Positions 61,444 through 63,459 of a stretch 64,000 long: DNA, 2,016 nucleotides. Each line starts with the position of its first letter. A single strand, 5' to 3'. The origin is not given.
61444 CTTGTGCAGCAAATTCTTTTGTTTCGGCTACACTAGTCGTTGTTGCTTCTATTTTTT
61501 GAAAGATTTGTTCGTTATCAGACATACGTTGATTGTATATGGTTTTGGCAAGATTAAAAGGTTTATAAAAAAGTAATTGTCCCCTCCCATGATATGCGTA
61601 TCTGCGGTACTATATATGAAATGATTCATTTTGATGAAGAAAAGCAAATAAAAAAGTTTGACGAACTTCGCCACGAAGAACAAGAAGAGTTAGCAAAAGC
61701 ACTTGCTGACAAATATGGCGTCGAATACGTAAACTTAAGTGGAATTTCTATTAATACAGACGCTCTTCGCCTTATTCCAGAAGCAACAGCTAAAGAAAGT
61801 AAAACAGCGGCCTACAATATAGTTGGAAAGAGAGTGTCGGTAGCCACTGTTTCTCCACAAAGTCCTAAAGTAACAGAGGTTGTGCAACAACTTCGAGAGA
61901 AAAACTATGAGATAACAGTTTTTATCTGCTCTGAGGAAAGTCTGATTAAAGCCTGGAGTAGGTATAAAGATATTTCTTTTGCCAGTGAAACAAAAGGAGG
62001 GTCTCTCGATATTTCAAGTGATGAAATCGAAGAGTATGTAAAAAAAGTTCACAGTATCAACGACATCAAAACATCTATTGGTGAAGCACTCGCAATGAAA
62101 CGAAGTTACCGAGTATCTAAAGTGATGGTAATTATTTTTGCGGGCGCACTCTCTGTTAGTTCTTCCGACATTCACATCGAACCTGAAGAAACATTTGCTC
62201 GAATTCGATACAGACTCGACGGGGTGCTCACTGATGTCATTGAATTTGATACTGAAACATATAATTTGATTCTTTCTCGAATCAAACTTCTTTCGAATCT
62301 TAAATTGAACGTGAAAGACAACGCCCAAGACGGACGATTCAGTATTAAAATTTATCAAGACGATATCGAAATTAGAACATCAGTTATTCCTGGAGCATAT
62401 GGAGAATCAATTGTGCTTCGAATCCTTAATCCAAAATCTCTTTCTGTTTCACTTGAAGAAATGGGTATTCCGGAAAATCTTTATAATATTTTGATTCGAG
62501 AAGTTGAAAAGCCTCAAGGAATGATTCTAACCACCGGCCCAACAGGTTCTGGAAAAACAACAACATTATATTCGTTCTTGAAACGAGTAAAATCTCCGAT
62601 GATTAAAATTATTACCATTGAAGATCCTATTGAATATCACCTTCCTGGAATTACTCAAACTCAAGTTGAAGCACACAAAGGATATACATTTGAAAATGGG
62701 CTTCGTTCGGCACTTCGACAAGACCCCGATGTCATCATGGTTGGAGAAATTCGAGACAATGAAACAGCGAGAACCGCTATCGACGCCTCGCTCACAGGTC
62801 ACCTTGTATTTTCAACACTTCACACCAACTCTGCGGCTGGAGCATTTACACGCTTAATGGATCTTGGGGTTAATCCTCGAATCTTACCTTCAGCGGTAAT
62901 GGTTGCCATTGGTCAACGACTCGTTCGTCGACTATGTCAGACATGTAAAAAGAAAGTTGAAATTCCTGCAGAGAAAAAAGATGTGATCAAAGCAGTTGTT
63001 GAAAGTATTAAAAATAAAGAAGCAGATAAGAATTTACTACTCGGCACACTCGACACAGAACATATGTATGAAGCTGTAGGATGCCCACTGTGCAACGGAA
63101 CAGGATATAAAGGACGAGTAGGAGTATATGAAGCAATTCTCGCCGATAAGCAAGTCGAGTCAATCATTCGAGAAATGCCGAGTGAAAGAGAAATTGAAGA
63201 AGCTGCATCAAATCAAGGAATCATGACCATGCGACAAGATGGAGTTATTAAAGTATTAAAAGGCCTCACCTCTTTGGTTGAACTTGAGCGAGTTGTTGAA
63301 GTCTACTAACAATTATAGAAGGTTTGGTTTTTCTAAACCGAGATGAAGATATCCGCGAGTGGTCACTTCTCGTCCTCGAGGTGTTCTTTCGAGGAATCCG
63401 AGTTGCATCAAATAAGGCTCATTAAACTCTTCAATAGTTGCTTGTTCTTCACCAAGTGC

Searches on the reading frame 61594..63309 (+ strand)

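Call 49: search_protein_families(library=pfam, proteins=[window:61594-63309:+], max_evalue=0.001)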
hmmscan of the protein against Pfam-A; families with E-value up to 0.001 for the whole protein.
window:61594-63309:+ (571 aa): 2 families
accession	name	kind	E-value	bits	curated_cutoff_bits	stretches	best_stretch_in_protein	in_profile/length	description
PF00437.27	T2SSE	-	2e-116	389.2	24.9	1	175-566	9-370/370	Type II/IV secretion system protein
PF05157.20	MshEN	-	1.2e-08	35.2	23.1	1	41-126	1-85/90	MshEN domain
